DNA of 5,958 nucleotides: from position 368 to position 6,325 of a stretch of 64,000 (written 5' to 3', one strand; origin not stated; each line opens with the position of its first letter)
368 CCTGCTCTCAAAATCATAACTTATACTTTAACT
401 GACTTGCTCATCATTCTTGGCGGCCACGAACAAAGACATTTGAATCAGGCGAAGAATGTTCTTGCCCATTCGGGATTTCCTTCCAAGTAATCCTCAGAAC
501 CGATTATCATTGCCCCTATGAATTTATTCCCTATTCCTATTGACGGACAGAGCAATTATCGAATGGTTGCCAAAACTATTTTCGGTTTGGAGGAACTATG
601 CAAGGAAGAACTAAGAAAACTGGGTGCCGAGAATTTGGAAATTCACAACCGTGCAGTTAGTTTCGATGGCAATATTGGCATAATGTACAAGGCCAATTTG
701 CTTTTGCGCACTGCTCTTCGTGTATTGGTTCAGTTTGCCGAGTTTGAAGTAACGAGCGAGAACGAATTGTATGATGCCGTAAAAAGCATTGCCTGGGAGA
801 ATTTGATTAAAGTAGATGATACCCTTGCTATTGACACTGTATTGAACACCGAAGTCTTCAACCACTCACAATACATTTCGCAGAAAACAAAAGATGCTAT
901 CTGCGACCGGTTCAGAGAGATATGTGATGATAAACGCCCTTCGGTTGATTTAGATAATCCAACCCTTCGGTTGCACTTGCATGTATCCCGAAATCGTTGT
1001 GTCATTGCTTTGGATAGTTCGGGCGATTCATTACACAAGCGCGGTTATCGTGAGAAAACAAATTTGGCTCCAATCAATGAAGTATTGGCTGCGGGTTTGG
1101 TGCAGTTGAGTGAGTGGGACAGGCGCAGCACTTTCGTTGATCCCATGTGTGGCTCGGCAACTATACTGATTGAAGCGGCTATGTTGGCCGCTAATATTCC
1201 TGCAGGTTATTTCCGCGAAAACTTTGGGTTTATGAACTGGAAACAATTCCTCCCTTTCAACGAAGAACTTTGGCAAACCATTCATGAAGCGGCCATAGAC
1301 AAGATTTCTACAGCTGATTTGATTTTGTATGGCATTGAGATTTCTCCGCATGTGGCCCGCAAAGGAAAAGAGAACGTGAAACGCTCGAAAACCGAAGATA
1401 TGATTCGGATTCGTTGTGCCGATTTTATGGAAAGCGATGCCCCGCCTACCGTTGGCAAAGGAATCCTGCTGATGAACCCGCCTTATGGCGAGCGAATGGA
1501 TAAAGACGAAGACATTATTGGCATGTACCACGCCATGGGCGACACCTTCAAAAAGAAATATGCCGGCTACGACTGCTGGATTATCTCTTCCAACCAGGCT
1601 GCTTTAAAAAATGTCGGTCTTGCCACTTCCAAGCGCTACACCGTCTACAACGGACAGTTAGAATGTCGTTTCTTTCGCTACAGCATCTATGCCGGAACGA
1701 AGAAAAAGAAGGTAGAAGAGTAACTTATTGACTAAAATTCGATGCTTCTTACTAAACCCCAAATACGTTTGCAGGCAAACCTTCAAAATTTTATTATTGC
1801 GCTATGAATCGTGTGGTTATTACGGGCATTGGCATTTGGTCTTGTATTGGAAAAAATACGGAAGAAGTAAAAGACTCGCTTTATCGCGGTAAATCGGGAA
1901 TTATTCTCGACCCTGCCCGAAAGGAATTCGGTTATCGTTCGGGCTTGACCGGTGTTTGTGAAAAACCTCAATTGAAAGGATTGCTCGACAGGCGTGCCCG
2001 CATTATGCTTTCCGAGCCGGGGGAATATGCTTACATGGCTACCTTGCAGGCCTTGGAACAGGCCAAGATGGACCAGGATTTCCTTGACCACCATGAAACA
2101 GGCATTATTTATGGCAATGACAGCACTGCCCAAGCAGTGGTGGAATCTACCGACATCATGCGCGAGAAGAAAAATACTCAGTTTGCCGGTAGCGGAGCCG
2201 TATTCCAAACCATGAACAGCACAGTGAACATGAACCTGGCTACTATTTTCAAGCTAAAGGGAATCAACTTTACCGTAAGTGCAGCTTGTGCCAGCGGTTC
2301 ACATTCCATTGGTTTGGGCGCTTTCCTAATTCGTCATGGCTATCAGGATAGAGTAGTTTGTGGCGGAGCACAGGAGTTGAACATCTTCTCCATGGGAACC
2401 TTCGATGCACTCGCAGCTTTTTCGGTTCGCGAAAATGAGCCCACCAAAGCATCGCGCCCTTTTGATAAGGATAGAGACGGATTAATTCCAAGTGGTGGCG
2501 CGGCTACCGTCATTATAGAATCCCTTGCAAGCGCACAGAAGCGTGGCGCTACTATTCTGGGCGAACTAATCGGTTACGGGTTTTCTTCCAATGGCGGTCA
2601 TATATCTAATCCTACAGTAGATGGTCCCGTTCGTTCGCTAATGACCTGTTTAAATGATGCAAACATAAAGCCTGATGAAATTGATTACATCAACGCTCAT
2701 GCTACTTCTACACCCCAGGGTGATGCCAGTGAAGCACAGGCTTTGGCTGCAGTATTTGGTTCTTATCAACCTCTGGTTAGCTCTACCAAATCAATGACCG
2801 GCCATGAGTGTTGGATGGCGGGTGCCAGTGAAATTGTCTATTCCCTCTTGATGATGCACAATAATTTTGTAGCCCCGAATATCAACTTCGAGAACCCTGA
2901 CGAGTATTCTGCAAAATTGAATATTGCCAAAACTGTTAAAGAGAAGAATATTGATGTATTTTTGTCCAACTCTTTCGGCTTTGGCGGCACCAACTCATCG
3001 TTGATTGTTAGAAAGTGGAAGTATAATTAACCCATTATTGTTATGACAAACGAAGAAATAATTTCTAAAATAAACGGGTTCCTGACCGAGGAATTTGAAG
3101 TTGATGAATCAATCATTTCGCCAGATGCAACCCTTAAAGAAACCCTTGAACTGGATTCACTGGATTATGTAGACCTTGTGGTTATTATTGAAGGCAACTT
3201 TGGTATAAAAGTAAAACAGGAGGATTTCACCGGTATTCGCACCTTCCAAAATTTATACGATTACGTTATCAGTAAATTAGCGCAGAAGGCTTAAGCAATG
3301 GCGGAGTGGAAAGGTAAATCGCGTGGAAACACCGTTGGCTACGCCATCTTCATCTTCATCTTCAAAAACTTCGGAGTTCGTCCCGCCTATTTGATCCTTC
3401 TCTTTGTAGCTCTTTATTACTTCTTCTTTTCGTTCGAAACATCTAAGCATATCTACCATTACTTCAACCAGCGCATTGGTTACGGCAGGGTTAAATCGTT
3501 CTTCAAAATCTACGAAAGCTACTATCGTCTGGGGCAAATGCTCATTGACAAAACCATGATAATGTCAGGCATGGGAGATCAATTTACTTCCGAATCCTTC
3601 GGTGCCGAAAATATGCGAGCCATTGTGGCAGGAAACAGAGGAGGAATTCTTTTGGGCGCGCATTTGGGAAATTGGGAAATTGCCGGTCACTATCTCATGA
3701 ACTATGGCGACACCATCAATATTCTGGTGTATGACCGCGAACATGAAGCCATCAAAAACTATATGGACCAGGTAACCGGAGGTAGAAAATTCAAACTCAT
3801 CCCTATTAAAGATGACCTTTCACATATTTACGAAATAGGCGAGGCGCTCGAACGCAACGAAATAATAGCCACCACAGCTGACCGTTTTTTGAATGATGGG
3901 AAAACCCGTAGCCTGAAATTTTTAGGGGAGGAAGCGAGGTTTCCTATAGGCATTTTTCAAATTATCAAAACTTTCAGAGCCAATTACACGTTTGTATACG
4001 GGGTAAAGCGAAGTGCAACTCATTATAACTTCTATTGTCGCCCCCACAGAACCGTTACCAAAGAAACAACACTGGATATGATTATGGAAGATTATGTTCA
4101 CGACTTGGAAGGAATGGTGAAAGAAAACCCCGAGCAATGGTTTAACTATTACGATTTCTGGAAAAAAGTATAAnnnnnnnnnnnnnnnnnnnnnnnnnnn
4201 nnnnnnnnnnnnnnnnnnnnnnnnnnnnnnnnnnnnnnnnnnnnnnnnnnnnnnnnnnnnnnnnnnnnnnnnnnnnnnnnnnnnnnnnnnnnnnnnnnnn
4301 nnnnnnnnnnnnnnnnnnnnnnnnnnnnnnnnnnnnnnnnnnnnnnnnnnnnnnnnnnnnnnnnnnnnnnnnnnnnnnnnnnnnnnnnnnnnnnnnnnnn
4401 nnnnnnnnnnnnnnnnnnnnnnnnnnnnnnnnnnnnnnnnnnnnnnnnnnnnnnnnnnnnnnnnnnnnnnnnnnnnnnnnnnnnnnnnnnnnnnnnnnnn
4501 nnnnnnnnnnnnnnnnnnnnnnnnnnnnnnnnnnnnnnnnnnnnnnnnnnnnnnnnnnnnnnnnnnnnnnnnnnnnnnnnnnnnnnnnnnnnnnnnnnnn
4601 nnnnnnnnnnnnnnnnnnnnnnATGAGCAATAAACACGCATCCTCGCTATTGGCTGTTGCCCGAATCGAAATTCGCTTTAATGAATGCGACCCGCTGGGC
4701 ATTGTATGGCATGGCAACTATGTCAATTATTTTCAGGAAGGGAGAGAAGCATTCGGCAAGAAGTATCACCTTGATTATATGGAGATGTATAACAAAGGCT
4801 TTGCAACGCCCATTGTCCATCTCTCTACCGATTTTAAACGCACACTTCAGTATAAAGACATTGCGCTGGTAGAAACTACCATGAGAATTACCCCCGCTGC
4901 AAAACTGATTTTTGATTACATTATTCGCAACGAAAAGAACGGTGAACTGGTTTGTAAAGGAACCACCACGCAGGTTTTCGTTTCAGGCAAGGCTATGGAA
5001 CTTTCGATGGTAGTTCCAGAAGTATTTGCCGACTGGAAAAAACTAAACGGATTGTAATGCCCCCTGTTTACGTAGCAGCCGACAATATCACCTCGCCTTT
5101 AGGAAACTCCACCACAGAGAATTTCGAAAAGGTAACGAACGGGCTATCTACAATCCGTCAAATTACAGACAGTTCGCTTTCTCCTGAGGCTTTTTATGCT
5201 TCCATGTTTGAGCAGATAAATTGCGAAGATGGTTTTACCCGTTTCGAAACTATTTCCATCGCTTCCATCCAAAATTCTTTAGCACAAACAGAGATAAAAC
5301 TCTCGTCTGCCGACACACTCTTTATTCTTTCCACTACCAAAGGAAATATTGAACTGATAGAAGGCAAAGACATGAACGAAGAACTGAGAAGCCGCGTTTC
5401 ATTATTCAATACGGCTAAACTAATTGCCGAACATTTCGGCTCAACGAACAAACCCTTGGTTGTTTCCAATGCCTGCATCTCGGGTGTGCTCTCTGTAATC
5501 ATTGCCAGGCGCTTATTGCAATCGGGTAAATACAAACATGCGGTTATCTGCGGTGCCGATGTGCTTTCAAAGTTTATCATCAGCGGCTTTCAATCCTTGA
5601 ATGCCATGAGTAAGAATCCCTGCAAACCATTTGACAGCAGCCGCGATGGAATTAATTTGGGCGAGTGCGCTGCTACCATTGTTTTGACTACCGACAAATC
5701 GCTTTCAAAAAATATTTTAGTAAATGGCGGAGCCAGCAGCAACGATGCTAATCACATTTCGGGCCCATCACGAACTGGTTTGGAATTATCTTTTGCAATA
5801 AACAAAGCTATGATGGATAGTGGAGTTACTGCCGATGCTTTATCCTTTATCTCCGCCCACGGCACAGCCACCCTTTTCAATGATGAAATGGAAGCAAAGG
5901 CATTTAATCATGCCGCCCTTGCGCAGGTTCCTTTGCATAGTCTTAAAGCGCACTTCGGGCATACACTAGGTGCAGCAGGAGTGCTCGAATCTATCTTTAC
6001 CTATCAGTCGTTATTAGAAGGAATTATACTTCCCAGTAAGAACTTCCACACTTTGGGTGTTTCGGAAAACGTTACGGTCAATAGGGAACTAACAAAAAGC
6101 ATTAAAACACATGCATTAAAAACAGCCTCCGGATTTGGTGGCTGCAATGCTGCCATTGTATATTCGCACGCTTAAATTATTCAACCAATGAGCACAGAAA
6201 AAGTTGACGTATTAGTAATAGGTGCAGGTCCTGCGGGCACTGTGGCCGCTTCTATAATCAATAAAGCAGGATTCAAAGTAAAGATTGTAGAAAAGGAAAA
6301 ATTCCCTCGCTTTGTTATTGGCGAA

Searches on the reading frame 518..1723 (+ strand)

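Call 11: search_protein_families(library=pfam, proteins=[window:518-1723:+], max_evalue=0.001)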
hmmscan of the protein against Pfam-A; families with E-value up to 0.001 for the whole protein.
window:518-1723:+ (401 aa): 4 families
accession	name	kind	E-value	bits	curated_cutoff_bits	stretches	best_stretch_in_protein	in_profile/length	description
PF01170.24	UPF0020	-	4.4e-42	144.5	22.3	1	175-384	1-194/197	RMKL-like, methyltransferase domain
PF02926.22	THUMP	-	5.2e-20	72.1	20.6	1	79-166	2-84/84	THUMP domain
PF22020.1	RlmL_1st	-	3e-17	62.8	27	1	16-70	2-55/55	RlmL ferredoxin-like domain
PF02384.22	N6_Mtase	-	0.00084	19.2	20.4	0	194-346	38-158/311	N-6 DNA Methylase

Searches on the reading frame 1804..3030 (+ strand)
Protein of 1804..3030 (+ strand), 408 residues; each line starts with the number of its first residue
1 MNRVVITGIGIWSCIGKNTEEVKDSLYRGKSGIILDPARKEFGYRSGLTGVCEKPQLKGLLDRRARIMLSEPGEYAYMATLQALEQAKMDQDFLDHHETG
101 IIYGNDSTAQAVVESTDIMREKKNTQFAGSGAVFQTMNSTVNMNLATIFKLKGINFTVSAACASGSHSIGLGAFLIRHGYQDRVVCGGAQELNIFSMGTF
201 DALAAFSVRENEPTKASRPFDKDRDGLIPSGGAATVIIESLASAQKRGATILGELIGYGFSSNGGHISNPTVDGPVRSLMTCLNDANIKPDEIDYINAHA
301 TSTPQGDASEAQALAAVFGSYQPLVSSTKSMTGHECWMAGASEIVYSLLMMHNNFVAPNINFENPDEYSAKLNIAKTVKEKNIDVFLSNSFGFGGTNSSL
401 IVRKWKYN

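Call 11: search_protein_families(library=pfam, proteins=[window:1804-3030:+], max_evalue=0.001)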
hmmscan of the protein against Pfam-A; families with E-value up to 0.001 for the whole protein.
window:1804-3030:+ (408 aa): 3 families
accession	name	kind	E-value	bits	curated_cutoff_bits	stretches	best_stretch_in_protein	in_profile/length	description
PF00109.32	ketoacyl-synt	-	5.4e-30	105.3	20.8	1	1-243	1-251/252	Beta-ketoacyl synthase, N-terminal domain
PF02801.28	Ketoacyl-synt_C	-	5.7e-29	101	20.8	1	253-363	2-119/119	Beta-ketoacyl synthase, C-terminal domain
PF00108.29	Thiolase_N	-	0.00069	19.5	26.4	0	145-192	68-115/260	Thiolase, N-terminal domain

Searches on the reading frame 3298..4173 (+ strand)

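Call 11: search_protein_families(library=pfam, proteins=[window:3298-4173:+], max_evalue=0.001)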
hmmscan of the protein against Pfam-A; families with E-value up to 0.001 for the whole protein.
window:3298-4173:+ (291 aa): 1 family
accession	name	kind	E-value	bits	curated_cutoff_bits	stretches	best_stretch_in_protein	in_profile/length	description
PF03279.18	Lip_A_acyltrans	-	6.3e-17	62.1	22.3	1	98-289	105-294/295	Bacterial lipid A biosynthesis acyltransferase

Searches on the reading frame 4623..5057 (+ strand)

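Call 11: search_protein_families(library=pfam, proteins=[window:4623-5057:+], max_evalue=0.001)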
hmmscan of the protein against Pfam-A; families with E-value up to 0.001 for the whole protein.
window:4623-5057:+ (144 aa): 2 families
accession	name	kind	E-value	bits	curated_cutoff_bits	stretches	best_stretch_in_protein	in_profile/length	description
PF13279.12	4HBT_2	-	2.2e-13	51.1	25.5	1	18-138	2-121/122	Thioesterase-like superfamily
PF03061.28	4HBT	-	3.3e-07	30.9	20.6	1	26-108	2-77/79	Thioesterase superfamily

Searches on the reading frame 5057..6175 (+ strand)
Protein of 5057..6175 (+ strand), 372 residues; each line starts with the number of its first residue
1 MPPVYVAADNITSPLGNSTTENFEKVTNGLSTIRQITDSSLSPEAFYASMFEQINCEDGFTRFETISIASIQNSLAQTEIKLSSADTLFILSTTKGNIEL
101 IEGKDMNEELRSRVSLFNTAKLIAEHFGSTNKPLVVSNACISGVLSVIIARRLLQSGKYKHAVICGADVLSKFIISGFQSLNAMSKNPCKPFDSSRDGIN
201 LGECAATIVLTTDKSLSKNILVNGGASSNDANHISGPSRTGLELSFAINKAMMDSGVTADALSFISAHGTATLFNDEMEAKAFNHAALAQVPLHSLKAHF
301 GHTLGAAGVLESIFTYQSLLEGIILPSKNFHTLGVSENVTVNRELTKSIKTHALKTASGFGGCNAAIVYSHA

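Call 11: search_protein_families(library=pfam, proteins=[window:5057-6175:+], max_evalue=0.001)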
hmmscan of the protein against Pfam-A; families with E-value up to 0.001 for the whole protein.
window:5057-6175:+ (372 aa): 3 families
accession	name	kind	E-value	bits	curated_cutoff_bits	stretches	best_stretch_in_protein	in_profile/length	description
PF02801.28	Ketoacyl-synt_C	-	8.1e-21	74.7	20.8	1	222-330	4-118/119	Beta-ketoacyl synthase, C-terminal domain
PF00109.32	ketoacyl-synt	-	1e-13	51.9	20.8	1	121-213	155-249/252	Beta-ketoacyl synthase, N-terminal domain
PF08545.16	ACP_syn_III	-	5.3e-06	26.7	24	1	136-174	3-41/80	3-Oxoacyl-[acyl-carrier-protein (ACP)] synthase III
